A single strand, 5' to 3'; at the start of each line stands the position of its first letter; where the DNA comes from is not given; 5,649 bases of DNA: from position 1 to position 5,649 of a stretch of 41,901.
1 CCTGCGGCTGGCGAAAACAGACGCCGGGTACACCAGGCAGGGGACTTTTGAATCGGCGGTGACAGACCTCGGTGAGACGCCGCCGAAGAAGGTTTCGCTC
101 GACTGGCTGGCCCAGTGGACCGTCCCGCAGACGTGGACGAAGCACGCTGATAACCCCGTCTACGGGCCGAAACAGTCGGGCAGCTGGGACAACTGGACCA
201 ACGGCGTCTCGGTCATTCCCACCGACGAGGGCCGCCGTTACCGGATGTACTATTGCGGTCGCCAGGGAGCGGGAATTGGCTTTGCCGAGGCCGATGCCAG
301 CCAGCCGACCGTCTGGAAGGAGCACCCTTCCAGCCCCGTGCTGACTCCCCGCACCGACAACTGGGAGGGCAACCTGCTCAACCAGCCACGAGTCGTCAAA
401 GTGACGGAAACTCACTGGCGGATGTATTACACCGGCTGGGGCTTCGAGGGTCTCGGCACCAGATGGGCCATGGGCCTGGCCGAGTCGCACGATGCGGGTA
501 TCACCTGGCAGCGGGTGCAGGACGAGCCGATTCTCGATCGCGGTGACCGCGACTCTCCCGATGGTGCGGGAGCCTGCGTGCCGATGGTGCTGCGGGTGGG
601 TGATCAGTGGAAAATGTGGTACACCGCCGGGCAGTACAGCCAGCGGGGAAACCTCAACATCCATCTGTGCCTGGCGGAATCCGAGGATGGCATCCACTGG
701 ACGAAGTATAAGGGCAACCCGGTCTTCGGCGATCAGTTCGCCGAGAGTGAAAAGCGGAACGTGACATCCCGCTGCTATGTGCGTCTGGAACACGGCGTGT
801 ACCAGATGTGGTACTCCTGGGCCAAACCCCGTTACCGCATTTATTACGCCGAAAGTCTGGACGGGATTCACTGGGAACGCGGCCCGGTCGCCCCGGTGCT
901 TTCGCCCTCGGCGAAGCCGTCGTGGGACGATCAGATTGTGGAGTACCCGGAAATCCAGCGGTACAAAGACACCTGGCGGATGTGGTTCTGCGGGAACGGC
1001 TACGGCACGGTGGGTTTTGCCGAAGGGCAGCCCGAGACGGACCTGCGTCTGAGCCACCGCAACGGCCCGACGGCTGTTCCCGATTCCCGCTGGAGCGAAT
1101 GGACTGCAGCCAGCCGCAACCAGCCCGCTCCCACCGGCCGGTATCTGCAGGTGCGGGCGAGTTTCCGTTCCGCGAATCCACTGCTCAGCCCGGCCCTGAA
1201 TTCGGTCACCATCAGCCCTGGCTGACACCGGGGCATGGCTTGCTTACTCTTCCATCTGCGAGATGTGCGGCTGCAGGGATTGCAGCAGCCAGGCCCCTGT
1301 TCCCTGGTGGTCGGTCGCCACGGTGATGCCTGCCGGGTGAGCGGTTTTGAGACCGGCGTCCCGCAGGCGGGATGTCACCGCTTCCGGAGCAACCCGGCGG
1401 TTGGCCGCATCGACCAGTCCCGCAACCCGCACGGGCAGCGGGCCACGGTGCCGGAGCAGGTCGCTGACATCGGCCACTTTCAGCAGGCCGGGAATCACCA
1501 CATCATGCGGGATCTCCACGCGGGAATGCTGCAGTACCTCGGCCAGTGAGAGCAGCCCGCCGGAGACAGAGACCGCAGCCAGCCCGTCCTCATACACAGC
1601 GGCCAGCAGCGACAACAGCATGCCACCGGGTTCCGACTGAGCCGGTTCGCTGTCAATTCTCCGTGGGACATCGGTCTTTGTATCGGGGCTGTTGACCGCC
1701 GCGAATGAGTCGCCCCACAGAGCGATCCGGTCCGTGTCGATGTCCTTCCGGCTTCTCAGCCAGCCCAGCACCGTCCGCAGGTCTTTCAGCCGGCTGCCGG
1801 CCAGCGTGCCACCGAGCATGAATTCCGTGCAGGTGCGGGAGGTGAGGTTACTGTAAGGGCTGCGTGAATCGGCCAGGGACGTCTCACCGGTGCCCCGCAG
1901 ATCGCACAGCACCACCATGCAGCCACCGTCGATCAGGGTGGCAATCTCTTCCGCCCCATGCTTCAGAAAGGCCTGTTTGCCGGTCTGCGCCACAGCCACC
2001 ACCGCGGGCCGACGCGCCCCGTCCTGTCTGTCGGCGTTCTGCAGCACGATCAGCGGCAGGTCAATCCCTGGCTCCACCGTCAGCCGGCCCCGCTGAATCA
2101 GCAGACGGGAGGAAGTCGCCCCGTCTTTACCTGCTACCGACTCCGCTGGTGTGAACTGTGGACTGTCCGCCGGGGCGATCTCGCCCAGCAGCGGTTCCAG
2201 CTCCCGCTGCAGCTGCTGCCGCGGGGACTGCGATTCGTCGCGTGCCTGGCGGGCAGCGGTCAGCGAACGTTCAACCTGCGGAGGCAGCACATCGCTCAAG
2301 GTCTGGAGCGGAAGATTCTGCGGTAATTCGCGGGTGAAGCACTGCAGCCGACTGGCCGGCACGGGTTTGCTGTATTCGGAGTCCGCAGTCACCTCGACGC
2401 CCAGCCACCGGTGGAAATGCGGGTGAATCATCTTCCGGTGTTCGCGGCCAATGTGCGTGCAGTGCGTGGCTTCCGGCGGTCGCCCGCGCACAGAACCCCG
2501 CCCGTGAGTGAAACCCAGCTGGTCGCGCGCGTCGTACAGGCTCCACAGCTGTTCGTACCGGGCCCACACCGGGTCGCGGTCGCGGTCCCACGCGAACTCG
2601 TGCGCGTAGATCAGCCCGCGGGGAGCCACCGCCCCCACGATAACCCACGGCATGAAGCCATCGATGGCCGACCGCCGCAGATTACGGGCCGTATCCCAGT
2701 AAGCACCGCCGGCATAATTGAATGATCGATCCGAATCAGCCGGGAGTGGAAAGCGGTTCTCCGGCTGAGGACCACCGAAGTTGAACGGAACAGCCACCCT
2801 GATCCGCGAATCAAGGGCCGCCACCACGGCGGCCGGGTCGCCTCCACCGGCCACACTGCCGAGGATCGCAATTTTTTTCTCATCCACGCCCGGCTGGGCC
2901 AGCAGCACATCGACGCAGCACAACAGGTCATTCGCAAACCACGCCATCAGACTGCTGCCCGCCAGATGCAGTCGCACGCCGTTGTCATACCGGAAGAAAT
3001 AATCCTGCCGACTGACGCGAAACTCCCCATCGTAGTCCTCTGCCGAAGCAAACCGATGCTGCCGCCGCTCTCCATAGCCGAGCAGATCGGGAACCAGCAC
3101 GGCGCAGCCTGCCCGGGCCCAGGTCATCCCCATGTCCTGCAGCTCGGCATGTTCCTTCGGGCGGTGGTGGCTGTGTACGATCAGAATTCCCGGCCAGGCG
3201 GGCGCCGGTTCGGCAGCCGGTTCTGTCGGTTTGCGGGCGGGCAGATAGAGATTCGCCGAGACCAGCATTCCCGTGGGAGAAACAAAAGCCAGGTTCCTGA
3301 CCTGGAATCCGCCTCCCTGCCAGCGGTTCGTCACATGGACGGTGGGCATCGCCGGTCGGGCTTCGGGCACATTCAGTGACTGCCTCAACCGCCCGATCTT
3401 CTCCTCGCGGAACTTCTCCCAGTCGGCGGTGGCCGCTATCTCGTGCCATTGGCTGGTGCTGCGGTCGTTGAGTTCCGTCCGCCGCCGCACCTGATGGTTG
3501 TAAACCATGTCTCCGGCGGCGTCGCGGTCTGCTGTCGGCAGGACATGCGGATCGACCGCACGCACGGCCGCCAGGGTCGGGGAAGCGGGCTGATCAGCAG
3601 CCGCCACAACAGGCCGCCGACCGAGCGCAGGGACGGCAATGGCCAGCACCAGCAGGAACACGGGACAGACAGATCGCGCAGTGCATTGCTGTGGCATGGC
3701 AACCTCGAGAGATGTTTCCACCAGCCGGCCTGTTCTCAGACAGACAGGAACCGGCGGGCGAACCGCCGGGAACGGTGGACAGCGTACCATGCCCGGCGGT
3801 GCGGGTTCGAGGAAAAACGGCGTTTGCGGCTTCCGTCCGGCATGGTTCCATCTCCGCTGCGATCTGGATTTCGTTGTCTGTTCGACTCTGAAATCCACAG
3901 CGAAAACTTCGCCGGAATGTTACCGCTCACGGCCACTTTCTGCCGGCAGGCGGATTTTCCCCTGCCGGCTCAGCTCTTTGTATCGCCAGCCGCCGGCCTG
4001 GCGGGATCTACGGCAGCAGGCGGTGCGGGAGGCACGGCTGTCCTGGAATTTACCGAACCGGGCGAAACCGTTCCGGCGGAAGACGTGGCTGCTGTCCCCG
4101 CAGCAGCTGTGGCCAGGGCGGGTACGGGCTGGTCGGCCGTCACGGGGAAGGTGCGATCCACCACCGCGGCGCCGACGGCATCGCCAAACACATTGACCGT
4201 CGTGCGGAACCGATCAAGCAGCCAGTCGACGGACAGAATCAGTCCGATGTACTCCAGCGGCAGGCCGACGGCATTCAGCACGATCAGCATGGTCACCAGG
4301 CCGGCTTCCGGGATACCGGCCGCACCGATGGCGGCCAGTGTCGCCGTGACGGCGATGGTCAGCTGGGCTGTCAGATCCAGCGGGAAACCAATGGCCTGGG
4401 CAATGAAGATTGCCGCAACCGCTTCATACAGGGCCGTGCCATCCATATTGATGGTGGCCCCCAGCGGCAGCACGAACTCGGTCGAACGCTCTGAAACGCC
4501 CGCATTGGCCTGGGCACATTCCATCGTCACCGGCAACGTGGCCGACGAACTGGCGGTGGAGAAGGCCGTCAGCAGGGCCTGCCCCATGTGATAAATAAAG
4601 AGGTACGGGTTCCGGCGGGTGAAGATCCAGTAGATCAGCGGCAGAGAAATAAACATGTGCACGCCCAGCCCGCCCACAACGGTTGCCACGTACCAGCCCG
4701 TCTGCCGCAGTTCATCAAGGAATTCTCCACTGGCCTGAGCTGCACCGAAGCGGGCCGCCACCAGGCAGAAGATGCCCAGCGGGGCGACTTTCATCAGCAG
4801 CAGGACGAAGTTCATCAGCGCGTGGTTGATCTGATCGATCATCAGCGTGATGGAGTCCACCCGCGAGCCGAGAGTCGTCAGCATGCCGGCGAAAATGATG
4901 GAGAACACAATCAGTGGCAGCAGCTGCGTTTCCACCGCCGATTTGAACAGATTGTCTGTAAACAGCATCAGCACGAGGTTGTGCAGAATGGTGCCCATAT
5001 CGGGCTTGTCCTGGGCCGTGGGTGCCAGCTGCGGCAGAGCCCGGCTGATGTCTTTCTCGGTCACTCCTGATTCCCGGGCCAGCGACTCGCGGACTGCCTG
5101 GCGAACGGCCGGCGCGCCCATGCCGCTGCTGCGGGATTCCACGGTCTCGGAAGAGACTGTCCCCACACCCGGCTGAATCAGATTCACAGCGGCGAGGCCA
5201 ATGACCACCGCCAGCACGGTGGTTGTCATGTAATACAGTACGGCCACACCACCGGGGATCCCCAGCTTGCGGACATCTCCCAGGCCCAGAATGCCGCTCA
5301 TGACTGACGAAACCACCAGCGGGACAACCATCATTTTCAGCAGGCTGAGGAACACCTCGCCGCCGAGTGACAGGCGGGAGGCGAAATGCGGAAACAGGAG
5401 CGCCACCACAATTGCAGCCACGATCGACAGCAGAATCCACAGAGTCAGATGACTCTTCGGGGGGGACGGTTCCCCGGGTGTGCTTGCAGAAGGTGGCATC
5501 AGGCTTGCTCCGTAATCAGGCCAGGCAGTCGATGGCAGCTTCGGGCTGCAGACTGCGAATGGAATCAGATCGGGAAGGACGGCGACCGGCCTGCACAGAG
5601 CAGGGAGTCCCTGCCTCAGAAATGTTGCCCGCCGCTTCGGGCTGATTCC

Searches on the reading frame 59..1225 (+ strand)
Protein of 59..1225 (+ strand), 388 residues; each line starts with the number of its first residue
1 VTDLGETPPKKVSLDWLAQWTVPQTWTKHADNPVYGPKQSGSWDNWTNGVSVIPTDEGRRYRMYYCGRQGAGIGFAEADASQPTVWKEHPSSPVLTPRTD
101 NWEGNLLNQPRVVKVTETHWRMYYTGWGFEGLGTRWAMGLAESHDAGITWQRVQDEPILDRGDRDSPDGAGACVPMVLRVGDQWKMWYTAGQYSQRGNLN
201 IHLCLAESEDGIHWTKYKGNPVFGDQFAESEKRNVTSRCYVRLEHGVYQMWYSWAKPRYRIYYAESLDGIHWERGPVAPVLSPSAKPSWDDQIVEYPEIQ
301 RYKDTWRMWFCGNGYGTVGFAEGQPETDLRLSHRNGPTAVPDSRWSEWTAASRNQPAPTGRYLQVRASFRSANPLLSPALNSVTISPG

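Call 58: search_protein_families(library=pfam, proteins=[window:59-1225:+], max_evalue=0.00001)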
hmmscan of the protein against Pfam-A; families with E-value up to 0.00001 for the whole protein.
window:59-1225:+ (388 aa): 1 family
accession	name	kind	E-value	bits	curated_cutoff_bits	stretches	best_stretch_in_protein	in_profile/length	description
PF04041.19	Glyco_hydro_130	-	1.3e-07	31.3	26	0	138-284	69-204/320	beta-1,4-mannooligosaccharide phosphorylase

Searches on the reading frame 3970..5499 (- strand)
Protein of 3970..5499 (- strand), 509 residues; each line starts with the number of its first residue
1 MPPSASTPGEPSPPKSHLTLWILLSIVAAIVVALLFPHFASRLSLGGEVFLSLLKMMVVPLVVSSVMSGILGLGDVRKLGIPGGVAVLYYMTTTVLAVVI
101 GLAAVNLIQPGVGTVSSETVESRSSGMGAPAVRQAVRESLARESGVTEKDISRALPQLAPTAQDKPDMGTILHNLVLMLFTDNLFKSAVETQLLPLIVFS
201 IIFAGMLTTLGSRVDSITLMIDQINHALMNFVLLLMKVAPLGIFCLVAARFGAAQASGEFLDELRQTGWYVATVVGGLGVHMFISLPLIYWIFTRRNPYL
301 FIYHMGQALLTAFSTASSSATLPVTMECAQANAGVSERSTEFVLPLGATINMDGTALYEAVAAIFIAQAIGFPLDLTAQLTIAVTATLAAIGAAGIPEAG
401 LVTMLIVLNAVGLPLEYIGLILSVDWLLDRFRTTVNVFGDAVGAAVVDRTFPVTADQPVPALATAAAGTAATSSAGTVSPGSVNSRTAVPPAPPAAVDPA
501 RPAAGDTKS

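Call 58: search_protein_families(library=pfam, proteins=[window:3970-5499:-], max_evalue=0.00001)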
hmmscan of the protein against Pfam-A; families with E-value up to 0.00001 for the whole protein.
window:3970-5499:- (509 aa): 1 family
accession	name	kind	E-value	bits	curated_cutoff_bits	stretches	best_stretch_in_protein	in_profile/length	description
PF00375.23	SDF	-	1.6e-114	383.4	27.9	1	18-449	1-386/387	Sodium:dicarboxylate symporter family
